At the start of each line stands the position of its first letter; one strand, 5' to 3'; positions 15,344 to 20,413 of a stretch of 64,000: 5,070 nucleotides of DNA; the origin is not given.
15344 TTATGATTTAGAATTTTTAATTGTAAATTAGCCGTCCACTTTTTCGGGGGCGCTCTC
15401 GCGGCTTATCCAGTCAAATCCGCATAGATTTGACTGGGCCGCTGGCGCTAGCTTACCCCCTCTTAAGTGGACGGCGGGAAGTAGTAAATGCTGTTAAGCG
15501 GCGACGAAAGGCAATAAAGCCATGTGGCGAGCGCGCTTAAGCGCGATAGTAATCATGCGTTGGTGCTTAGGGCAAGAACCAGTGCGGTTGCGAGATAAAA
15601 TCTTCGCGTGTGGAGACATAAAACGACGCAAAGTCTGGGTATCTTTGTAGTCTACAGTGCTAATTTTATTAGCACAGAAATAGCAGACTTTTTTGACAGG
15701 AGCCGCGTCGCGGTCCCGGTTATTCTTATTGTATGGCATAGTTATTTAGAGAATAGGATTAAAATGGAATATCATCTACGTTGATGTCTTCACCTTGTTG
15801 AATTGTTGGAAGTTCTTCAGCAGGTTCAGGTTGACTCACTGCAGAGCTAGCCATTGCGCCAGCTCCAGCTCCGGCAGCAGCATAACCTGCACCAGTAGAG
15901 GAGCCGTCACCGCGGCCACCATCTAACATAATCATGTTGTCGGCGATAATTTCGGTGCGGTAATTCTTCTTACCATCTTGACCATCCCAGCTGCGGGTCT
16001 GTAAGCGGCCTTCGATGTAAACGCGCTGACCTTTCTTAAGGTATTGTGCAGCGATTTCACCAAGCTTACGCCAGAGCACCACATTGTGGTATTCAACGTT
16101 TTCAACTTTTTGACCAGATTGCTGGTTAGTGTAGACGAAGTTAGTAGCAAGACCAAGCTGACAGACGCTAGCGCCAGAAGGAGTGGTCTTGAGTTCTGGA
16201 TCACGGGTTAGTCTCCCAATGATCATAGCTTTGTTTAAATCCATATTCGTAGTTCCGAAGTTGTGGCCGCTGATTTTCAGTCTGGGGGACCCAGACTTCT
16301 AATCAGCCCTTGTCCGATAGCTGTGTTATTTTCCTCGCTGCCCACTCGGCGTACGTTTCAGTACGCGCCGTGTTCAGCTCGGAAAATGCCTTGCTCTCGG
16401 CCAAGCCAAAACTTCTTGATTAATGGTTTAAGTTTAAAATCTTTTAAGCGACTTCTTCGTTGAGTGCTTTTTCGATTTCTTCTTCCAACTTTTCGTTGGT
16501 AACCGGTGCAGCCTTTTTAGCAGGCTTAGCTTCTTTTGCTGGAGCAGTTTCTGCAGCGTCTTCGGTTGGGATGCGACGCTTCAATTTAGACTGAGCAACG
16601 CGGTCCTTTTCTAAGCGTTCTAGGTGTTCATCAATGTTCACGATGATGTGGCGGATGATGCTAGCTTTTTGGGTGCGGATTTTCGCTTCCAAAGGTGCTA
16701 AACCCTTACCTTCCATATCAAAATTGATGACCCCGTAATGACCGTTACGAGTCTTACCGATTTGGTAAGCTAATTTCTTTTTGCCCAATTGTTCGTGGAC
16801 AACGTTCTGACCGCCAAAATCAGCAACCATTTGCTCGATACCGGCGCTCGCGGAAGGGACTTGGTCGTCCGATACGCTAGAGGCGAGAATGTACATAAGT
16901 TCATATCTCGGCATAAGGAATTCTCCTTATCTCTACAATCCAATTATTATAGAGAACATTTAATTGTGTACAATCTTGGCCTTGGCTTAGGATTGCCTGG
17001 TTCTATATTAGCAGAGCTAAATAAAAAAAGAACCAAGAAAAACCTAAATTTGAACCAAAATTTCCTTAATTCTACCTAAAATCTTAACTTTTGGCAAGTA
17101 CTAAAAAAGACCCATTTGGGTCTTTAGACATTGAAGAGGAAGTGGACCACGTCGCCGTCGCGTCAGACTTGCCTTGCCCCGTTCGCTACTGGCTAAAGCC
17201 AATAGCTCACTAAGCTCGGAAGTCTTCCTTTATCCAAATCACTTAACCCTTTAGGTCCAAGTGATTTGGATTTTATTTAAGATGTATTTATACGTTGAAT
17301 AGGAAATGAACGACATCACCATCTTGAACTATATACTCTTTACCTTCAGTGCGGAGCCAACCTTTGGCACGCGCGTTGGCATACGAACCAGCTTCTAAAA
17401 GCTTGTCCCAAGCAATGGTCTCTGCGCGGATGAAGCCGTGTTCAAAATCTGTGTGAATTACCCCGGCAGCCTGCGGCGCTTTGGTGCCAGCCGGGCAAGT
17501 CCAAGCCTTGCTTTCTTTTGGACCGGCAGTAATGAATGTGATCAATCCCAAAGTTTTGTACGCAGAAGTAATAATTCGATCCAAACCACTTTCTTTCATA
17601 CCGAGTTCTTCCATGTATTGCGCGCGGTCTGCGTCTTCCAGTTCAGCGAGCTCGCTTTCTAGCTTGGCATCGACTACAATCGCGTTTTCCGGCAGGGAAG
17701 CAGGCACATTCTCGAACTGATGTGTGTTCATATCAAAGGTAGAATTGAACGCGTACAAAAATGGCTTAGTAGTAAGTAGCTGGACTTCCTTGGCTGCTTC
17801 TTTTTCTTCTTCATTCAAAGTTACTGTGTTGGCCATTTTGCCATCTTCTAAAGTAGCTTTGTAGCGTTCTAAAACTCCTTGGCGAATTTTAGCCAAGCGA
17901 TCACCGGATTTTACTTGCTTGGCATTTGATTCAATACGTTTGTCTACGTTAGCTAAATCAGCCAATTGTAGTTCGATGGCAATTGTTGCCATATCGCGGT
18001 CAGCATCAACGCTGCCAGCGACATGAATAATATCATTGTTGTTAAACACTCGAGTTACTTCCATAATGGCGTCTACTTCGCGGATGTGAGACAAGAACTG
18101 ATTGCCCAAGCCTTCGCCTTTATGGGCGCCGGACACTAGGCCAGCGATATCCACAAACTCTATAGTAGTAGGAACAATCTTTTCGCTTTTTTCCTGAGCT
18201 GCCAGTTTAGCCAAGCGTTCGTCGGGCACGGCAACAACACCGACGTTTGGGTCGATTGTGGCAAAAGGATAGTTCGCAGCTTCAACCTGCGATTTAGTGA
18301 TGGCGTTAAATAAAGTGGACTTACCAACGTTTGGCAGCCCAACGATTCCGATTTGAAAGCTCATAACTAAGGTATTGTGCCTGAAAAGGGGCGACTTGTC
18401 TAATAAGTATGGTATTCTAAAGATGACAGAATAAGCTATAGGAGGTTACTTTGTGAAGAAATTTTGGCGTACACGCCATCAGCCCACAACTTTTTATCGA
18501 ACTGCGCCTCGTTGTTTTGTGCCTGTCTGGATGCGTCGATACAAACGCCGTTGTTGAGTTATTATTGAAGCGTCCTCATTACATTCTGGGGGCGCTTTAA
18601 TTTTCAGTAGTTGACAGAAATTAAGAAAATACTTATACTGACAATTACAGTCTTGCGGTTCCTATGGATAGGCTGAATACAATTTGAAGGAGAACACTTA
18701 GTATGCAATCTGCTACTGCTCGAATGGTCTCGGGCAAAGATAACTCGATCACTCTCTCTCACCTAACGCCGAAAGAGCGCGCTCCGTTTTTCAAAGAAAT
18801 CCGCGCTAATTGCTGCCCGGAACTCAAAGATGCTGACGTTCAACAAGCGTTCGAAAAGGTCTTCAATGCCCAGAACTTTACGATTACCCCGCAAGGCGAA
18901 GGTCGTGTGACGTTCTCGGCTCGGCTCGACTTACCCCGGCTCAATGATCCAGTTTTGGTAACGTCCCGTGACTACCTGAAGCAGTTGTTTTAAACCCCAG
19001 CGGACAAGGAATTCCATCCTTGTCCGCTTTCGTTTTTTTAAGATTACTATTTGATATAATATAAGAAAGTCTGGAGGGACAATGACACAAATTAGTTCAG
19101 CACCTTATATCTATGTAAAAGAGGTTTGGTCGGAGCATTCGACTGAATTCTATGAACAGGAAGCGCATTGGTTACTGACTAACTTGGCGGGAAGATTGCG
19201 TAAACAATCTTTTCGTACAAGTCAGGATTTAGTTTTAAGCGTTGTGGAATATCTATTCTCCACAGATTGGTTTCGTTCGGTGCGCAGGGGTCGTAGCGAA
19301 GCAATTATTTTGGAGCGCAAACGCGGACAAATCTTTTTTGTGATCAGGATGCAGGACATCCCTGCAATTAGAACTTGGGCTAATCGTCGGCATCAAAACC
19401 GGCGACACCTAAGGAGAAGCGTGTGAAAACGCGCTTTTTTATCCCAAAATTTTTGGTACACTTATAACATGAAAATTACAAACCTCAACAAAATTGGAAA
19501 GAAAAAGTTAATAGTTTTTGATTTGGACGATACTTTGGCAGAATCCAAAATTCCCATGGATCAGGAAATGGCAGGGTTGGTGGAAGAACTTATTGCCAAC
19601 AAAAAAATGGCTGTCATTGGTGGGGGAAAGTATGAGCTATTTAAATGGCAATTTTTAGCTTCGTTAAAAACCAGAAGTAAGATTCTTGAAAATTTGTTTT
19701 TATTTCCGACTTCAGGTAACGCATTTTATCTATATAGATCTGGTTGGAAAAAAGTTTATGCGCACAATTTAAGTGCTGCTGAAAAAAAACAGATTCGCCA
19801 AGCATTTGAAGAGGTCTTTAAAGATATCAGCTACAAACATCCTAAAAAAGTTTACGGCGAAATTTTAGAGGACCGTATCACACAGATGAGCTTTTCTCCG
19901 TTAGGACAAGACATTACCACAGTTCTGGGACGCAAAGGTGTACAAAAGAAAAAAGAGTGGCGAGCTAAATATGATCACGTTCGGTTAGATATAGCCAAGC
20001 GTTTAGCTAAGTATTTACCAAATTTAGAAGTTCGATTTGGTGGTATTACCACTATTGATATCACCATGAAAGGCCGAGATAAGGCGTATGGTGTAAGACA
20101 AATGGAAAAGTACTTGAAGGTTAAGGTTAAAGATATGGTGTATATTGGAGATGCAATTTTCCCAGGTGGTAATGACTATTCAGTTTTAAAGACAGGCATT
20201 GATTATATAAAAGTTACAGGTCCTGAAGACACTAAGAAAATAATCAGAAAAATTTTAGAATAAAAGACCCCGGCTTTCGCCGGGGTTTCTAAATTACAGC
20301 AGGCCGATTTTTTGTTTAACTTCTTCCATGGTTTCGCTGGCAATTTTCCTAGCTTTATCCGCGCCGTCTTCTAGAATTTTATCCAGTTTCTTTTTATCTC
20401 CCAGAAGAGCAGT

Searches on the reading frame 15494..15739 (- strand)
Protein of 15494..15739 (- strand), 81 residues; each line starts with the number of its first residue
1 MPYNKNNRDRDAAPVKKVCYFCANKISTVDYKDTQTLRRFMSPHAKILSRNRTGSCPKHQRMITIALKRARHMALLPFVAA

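Call 63: search_protein_families(library=pfam, max_evalue=0.00001, proteins=[window:15494-15739:-])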
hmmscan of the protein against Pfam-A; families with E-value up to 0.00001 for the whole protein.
window:15494-15739:- (81 aa): 1 family
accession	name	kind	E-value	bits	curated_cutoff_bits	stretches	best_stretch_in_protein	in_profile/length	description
PF01084.26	Ribosomal_S18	-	2.5e-22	79.2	21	1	26-76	2-52/52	Ribosomal protein S18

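Call 66: find_homologous_proteins(query=window:15494-15739:-, max_evalue=1e-25)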
Query window:15494-15739:- (81 aa): 154 proteins with E <= 1e-25 among 291 candidates; the best 120 are listed.
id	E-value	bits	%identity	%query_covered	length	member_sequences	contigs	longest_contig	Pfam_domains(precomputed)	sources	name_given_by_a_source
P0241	1.8e-43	163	93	100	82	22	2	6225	PF01084.27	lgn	-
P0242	5.3e-40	152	88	100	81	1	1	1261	PF01084.27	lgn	-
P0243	2.4e-39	150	86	99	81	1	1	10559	PF01084.27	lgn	-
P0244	2.9e-38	147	85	99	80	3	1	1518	PF01084.27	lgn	-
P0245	3.5e-38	147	88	94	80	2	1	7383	PF01084.27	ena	-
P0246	4.4e-38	146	87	93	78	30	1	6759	PF01084.27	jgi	jgi:small subunit ribosomal protein S18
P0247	9.3e-38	145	87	99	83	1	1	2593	PF01084.27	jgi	jgi:small subunit ribosomal protein S18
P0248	1.3e-37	145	85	100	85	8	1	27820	PF01084.27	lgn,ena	-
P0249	1.5e-37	145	87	94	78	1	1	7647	PF01084.27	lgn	-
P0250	1.8e-37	144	82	99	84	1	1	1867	PF01084.27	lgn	-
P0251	2.8e-37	144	85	99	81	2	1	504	PF01084.27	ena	-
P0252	4.2e-37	143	87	95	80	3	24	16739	PF01084.27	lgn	-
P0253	4.3e-37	143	92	81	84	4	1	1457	PF01084.27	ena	-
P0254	4.8e-37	143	92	81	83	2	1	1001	PF01084.27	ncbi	-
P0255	7.8e-37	142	85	96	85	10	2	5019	PF01084.27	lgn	-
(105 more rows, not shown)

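Call 67: find_encoding_contigs(protein=P0241, flank=10000, max_places=10)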
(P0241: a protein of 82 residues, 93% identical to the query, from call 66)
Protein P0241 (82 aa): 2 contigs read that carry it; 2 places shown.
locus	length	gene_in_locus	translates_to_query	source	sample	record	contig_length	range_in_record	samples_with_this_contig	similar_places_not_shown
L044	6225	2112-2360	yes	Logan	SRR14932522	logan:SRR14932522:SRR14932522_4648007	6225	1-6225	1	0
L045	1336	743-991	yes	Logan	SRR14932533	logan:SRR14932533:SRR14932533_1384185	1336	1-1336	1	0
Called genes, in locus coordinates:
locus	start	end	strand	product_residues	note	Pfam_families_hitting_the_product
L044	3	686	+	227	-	?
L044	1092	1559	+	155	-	-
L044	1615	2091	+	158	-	PF00436:SSB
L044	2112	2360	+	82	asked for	PF01084:Ribosomal_S18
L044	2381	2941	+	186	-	PF08207:EFP_N, PF01132:EFP, PF09285:Elong-fact-P_C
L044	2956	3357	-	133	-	-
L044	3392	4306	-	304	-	PF00890:FAD_binding_2, PF01134:GIDA (faint), PF01946:Thi4 (faint), PF03486:HI0933_like (faint), PF07992:Pyr_redox_2, PF12831:FAD_oxidored (faint), PF13738:Pyr_redox_3, PF00070:Pyr_redox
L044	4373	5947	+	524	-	PF10459:Peptidase_S46 (faint), PF00089:Trypsin, PF13365:Trypsin_2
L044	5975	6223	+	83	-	?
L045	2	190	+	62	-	?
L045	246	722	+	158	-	PF00436:SSB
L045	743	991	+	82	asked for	PF01084:Ribosomal_S18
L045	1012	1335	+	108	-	?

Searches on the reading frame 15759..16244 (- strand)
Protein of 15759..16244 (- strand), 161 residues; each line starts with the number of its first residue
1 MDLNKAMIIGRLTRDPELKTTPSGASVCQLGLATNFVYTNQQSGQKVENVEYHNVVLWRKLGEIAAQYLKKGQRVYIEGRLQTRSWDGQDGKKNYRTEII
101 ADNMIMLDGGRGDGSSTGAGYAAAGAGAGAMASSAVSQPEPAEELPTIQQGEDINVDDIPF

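Call 63: search_protein_families(library=pfam, max_evalue=0.00001, proteins=[window:15759-16244:-])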
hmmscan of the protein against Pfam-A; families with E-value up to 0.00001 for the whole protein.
window:15759-16244:- (161 aa): 1 family
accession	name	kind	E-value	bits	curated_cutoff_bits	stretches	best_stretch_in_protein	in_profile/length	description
PF00436.31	SSB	-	7.5e-38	129.2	26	1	3-107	1-104/104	Single-strand binding protein family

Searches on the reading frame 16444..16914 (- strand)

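Call 63: search_protein_families(library=pfam, max_evalue=0.00001, proteins=[window:16444-16914:-])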
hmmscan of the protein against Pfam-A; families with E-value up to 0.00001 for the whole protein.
window:16444-16914:- (156 aa): 1 family
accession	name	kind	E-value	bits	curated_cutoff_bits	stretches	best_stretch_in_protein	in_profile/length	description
PF01250.22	Ribosomal_S6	-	8.2e-20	71.2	27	1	3-92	1-89/90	Ribosomal protein S6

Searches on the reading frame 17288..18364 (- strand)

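Call 63: search_protein_families(library=pfam, max_evalue=0.00001, proteins=[window:17288-18364:-])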
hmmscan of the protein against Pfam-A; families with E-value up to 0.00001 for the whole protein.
window:17288-18364:- (358 aa): 3 families
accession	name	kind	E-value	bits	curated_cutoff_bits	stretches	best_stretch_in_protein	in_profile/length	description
PF06071.19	YchF-GTPase_C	-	1.1e-35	122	27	1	274-357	1-84/84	Protein of unknown function (DUF933)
PF01926.29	MMR_HSR1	-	2.9e-22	79.4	21.9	1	4-109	1-86/113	50S ribosome-binding GTPase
PF02421.24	FeoB_N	-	4e-09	36.6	27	1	4-48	2-46/156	Ferrous iron transport protein B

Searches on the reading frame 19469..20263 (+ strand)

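Call 64: search_protein_families(library=pfam, max_evalue=0.00001, proteins=[window:19469-20263:+])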
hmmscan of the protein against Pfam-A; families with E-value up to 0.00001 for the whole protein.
window:19469-20263:+ (264 aa): 2 families
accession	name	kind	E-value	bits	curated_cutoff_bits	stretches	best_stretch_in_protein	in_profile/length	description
PF03332.19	PMM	-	1.5e-13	51.6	22.4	1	38-263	5-219/221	Eukaryotic phosphomannomutase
PF08282.18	Hydrolase_3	-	7.8e-12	45.9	20.9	1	15-241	1-220/255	haloacid dehalogenase-like hydrolase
